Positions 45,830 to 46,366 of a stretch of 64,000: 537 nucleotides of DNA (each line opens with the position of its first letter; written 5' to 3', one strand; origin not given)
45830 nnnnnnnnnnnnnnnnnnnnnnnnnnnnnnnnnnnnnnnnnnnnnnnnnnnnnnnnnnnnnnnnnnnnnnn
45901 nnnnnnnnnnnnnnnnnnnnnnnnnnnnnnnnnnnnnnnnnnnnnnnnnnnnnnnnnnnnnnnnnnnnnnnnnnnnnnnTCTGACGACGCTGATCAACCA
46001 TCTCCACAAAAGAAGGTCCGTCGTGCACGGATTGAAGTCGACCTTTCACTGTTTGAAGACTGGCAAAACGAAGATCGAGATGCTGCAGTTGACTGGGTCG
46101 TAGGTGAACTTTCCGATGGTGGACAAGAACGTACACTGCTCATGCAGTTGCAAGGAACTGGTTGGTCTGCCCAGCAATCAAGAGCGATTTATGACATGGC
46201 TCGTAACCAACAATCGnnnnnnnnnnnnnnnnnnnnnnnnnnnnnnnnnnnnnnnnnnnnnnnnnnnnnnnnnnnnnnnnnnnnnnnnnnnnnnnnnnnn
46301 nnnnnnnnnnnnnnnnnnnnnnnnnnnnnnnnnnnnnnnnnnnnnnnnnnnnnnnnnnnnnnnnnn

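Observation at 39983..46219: Integrin-alpha-like FG-GAP propeller fused to ~19 thrombospondin type-3 repeats in one 2,078-aa type I membrane protein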

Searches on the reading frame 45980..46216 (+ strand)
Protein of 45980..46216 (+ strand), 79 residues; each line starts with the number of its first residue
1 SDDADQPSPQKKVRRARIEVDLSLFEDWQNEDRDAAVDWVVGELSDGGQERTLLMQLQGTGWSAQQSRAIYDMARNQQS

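Call 41: search_protein_families(library=pfam, proteins=[window:45980-46216:+], max_evalue=10)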
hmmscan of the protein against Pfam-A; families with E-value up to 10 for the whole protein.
window:45980-46216:+ (79 aa): 0 families

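Call 53: search_protein_representatives(alignment_id=A3)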
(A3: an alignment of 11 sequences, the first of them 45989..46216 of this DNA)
Query: 11 sequences, 75 profile positions. Proteins with E-value up to 0.001 (for the whole library): 56; up to 1e-10: 39; up to 1e-30: 9. The best 56 are listed.
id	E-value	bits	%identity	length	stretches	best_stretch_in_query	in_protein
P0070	2.3e-38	146.0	-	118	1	2-75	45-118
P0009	4.7e-37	141.8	-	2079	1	2-75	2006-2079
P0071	7.8e-35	134.7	-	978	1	2-74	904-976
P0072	5.1e-34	132.1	-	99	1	9-74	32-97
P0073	7.4e-34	131.6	-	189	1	3-74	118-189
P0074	2.0e-32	127.0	-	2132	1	2-74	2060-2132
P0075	6.0e-32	125.5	-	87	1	3-74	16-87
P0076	1.6e-31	124.1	-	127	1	6-74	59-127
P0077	3.5e-31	123.0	-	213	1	5-74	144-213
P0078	2.1e-27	110.9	-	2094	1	4-74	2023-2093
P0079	1.0e-26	108.7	-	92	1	19-74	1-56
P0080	1.8e-25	104.7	-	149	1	2-74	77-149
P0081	2.4e-25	104.3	-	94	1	4-74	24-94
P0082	3.3e-25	103.9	-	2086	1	4-74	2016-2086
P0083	3.0e-24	100.8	-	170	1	6-72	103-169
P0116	6.9e-07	45.2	-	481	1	20-72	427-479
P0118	8.7e-06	41.7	-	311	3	34-67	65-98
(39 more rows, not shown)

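Call 55: search_protein_families(library=pfam, proteins=[P0118, P0116], max_evalue=1)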
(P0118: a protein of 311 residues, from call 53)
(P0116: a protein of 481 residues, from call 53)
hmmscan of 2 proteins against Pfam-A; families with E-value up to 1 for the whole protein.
P0118 (311 aa): 29 families (the best 25 are shown)
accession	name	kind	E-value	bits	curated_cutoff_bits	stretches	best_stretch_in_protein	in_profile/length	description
PF07508.19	Recombinase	-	3.4e-07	30.9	21.1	1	63-108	5-58/102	Recombinase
PF22448.1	RepB_primase_C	-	1.3e-05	25.3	26.1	1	32-51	9-28/54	RepB DNA-primase C-terminal helical domain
PF17267.7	DUF5333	-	2.1e-05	25.1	27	0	73-111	35-73/110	Family of unknown function (DUF5333)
PF04233.19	Phage_Mu_F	-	3.9e-05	24.8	29.6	1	15-58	2-46/112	Phage Mu protein F like protein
PF03793.24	PASTA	-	0.00037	20.8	23.2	1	74-111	7-44/64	PASTA domain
PF21982.2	RecX_HTH1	-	0.00077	19.8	26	0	77-99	15-37/40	RecX, first three-helix domain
PF12106.13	Colicin_E5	-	0.0018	19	25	0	77-121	5-47/88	Colicin E5 ribonuclease domain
PF10437.14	Lip_prot_lig_C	-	0.0021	18.4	24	0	24-61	38-74/85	Bacterial lipoate protein ligase C-terminus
PF04361.18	DUF494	-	0.0022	18.3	22.6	0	29-51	20-42/153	Protein of unknown function (DUF494)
PF01992.21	vATP-synt_AC39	-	0.0024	17.7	29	1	24-65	21-66/339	ATP synthase (C/AC39) subunit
PF04255.20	DUF433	-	0.0039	17.4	23.6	0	65-85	21-41/56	Protein of unknown function (DUF433)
PF23053.1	UBA_N4BP1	-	0.0045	17.2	27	0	137-158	14-35/45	N4BP1, UBA-like domain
PF11985.13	Phage_Mu_Gp27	-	0.0086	16.9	28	0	11-44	3-38/173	Bacteriophage Mu, Gp27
PF24899.1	UBA_DHX29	-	0.0094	16.1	27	0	32-53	4-25/55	ATP-dependent RNA helicase DHX29, UBA domain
PF24625.1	DUF7626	-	0.011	15.9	27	0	26-44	15-33/55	Domain of unknown function (DUF7626)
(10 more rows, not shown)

P0116 (481 aa): 1 family
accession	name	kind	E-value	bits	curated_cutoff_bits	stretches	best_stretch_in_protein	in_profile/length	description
PF02412.23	TSP_3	-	0.007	16.5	25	3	39-62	12-32/36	Thrombospondin type 3 repeat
